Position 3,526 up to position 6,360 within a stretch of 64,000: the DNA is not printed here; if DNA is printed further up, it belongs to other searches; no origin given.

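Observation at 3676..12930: Conserved five-gene cassette of unknown role: giant SBP, two permeases, NHL-propeller/Yip1 membrane protein, DUF5696-like exported protein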

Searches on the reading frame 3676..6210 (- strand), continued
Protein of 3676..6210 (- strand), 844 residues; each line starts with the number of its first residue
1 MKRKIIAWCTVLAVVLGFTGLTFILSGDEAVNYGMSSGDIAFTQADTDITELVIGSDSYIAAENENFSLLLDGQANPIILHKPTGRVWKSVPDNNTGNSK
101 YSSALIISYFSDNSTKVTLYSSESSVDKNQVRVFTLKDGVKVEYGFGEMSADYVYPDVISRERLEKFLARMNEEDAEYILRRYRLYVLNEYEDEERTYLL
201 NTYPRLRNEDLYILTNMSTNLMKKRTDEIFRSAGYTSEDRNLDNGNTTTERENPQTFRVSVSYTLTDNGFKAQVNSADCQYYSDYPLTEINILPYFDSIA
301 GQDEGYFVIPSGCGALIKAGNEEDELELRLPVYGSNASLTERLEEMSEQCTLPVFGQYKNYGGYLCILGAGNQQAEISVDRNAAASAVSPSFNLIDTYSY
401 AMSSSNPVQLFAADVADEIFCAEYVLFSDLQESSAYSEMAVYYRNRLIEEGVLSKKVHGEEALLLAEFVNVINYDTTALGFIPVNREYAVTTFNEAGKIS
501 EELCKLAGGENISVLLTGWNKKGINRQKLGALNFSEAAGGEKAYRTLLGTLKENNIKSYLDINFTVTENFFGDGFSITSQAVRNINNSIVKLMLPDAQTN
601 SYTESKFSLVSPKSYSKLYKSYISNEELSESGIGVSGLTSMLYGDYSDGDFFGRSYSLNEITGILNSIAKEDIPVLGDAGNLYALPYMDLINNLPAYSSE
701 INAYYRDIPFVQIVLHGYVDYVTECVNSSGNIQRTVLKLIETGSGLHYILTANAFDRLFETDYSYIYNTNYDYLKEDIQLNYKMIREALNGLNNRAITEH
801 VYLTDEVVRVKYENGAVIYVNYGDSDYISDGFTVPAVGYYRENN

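Call 39: search_solved_structures(query=A1, max_evalue=10, show_alignments=3)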
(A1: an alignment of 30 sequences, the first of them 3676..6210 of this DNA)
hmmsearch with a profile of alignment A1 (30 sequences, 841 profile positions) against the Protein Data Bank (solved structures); distinct sequences matched with E-value up to 10: 5.
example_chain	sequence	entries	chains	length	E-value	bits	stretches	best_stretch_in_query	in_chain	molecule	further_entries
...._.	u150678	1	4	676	3.3e-10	41.9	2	343-553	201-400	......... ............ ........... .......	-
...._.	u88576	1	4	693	3.3e-10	41.9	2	55-144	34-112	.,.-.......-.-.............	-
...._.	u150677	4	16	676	3.3e-10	41.9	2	343-552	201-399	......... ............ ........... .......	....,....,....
5wzn_A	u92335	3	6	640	6.1e-06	27.8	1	420-552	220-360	Alpha-N-acetylgalactosaminidase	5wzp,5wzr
5wzq_A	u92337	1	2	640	7.8e-06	27.4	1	420-552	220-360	Alpha-N-acetylgalactosaminidase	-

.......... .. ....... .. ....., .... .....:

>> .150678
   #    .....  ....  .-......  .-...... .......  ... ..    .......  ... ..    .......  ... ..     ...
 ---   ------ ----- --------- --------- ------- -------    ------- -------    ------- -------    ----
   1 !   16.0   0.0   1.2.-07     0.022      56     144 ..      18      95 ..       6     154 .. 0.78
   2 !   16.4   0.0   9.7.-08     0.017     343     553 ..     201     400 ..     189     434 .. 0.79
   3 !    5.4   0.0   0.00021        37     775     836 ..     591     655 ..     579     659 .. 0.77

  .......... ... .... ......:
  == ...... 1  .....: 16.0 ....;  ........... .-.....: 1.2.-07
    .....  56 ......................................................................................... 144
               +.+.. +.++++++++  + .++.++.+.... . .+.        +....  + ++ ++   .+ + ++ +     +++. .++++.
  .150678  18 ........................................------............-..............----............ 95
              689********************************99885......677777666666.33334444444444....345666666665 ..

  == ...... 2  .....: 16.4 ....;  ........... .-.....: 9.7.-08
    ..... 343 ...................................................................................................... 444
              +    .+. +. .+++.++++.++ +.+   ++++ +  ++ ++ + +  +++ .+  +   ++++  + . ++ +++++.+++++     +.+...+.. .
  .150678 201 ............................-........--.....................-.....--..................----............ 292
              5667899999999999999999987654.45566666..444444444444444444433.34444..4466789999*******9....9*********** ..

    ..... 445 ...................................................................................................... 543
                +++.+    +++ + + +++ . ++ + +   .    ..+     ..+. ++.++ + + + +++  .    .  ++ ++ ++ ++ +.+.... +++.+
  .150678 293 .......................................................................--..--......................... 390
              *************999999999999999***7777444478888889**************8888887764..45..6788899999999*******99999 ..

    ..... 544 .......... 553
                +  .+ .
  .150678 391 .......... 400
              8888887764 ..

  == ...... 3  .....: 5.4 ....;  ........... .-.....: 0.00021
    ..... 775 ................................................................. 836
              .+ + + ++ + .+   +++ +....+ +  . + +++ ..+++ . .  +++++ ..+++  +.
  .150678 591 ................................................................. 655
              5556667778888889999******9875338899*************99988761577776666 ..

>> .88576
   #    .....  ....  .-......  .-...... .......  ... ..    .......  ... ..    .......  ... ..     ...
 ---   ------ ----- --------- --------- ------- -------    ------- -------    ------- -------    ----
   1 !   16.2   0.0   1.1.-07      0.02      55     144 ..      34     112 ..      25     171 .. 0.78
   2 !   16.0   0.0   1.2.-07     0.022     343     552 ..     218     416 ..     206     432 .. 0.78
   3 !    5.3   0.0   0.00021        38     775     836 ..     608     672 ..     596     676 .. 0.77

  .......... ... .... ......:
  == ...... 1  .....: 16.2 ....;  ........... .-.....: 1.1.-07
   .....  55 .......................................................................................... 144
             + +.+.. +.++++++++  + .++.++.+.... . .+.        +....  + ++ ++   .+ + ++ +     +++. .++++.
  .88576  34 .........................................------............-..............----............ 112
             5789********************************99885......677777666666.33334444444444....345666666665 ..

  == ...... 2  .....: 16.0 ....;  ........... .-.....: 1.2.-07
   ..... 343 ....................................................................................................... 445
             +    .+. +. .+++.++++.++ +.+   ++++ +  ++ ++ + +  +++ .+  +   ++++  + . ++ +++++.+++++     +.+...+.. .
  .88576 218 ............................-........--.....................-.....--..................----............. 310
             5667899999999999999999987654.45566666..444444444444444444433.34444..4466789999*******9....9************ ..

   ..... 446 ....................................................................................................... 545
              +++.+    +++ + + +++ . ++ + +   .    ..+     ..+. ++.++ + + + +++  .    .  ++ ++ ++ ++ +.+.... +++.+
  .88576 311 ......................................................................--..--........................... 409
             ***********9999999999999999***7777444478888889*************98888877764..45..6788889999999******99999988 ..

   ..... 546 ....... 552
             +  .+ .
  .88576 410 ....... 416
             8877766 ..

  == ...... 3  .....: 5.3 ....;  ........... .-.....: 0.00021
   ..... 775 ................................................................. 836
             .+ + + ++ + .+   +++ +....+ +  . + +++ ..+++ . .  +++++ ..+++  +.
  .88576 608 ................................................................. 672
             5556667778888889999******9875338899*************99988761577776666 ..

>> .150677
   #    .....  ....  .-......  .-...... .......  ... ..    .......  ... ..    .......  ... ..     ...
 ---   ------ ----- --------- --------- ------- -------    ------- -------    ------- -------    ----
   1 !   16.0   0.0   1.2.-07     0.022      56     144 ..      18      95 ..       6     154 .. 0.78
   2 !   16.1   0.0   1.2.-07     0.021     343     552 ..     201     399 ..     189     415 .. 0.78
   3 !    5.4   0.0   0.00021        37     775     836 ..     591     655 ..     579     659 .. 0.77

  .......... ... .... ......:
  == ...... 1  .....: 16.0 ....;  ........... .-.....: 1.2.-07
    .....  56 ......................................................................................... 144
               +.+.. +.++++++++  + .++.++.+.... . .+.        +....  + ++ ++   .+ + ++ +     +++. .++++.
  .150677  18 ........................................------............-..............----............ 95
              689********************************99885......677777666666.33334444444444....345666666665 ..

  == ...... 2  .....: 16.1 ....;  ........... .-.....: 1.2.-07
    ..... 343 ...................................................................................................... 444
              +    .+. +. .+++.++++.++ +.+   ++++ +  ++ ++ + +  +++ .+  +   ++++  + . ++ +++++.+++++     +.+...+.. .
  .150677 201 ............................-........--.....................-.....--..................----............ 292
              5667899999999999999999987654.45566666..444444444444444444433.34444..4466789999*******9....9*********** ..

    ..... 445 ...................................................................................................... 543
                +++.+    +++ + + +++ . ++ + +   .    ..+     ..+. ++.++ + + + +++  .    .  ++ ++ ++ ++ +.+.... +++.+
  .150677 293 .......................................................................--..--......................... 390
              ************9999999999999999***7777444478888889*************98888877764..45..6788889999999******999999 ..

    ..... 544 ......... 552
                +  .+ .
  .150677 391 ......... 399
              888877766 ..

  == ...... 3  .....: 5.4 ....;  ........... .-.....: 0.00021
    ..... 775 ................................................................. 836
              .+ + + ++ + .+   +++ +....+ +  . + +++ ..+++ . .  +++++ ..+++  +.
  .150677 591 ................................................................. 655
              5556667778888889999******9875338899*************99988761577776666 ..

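Call 79: search_protein_families(library=pfam, alignment_id=A5, max_evalue=0.001)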
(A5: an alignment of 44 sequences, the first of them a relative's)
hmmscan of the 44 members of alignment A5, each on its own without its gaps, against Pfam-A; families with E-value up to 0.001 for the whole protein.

A. member 1, L010:14292-16007:+ (572 aa): 2 families
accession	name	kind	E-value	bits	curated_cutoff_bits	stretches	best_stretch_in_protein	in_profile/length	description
PF06580.19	His_kinase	-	1.7e-21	76.7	25.2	1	367-444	2-81/81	Histidine kinase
PF02518.31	HATPase_c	-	2.7e-10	41.1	26.4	1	458-571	4-109/111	Histidine kinase-, DNA gyrase B-, and HSP90-like ATPase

B. families by the number of members that match (of 44 scanned): 33 families (the first 25 are shown)
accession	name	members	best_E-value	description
PF01547.30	SBP_bac_1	15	3.5e-24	Bacterial extracellular solute-binding protein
PF13416.11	SBP_bac_8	10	5.3e-24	Bacterial extracellular solute-binding protein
PF00295.23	Glyco_hydro_28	5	3.6e-12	Glycosyl hydrolases family 28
PF06580.19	His_kinase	3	4e-22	Histidine kinase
PF02518.31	HATPase_c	3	2.7e-10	Histidine kinase-, DNA gyrase B-, and HSP90-like ATPase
PF17389.8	Bac_rhamnosid6H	2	3.2e-66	Bacterial alpha-L-rhamnosidase 6 hairpin glycosidase domain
PF02632.19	BioY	2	5.6e-39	BioY family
PF12822.12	ECF_trnsprt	2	1.9e-09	ECF transporter, substrate-specific component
PF03009.23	GDPD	1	5.1e-49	Glycerophosphoryl diester phosphodiesterase family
PF08531.16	Bac_rhamnosid_N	1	2.2e-37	Alpha-L-rhamnosidase N-terminal domain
PF17132.9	Glyco_hydro_106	1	5.2e-28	alpha-L-rhamnosidase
PF10110.14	GPDPase_memb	1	8.4e-24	Membrane domain of glycerophosphoryl diester phosphodiesterase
PF13377.12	Peripla_BP_3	1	2.8e-20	Periplasmic binding protein-like domain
PF12708.12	Pect-lyase_RHGA_epim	1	3.5e-20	Rhamnogalacturonase A/epimerase, pectate lyase-like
PF02368.24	Big_2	1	3.7e-19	Bacterial Ig-like domain (group 2)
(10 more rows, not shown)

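Call 80: search_protein_representatives(alignment_id=A1)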
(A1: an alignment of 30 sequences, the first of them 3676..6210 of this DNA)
Query: 30 sequences, 841 profile positions. Proteins with E-value up to 0.001 (for the whole library): 6954; up to 1e-10: 5442; up to 1e-30: 4036. The best 150 are listed.
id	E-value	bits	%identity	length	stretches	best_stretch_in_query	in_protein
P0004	0.0e+00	1174.5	-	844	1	1-840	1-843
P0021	0.0e+00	1073.1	-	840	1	1-840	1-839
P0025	0.0e+00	1028.1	-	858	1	2-840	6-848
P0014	0.0e+00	1021.3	-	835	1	1-840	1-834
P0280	3.5e-290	981.3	-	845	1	1-840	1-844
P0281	6.7e-289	977.1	-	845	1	1-839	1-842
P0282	1.1e-288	976.4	-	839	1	1-838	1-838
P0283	1.3e-276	936.5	-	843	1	1-840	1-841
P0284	4.7e-224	762.6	-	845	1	2-840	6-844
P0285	8.5e-221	751.8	-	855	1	3-840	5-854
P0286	4.3e-217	739.6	-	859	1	3-840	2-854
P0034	5.7e-217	739.2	-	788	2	231-839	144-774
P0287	2.8e-216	736.9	-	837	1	4-839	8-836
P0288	8.0e-214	728.7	-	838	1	1-839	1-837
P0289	1.2e-213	728.2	-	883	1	8-840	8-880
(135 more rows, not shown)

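Call 86: search_protein_families(library=pfam, alignment_id=A6, max_evalue=0.001)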
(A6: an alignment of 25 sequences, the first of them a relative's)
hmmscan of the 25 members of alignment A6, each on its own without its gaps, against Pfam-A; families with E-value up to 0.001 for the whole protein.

A. member 1, L011:1445-2845:+ (467 aa): 1 family
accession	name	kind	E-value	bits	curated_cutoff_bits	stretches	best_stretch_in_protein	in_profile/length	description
PF01547.30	SBP_bac_1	-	3.3e-05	24.5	26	1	74-250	4-173/307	Bacterial extracellular solute-binding protein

B. families by the number of members that match (of 25 scanned): 33 families (the first 25 are shown)
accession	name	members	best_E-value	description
PF01547.30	SBP_bac_1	5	2.6e-10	Bacterial extracellular solute-binding protein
PF00005.33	ABC_tran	3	1.2e-32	ABC transporter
PF02018.23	CBM_4_9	3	2e-10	Carbohydrate binding domain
PF13304.12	AAA_21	3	3.1e-08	AAA domain, putative AbiEii toxin, Type IV TA system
PF02463.25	SMC_N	3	1.1e-07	RecF/RecN/SMC N terminal domain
PF03193.22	RsgA_GTPase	3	7.1e-05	RsgA GTPase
PF04014.23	MazE_antitoxin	3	0.00021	Antidote-toxin recognition MazE, bacterial antitoxin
PF13555.12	AAA_29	3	0.00059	P-loop containing region of AAA domain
PF12833.13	HTH_18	2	1.2e-19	Helix-turn-helix domain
PF00165.29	HTH_AraC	2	2.6e-17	Bacterial regulatory helix-turn-helix proteins, AraC family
PF02311.25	AraC_binding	2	2.5e-09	AraC-like ligand binding domain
PF07883.17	Cupin_2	2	1.1e-07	Cupin domain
PF13385.13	Laminin_G_3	2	0.00015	Concanavalin A-like lectin/glucanases superfamily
PF01406.26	tRNA-synt_1e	1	2.6e-135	tRNA synthetases class I (C) catalytic domain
PF16499.11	Melibiase_2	1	3.3e-71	Alpha galactosidase A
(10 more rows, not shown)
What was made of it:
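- On Type I ABC carbohydrate importer (CUT1): An ABC_tran gene precedes the gSBP gene in 3 of 25 loci examined (call 86).
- An ABC ATPase gene lies next to the gSBP gene in three loci (call 86). Ordinary operon neighbours turn over, as the flanking glycosidases do here (calls 79, 86).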

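Call 101: search_protein_families(library=pfam, proteins=[window:3676-6210:-], max_evalue=10)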
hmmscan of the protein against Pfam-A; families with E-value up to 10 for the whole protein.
window:3676-6210:- (844 aa): 1 family
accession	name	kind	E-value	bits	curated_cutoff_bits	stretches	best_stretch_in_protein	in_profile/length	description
PF18952.6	DUF5696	-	2.2e-129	433.2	25.6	1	243-839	8-612/612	Family of unknown function (DUF5696)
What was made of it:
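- Closest known: Glycoside hydrolase family GH129. Same: A ZgGH129-like protein scores above Pfam's DUF5696 cutoff (call 101).
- A ZgGH129-like protein passes Pfam's DUF5696 cutoff (call 101).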
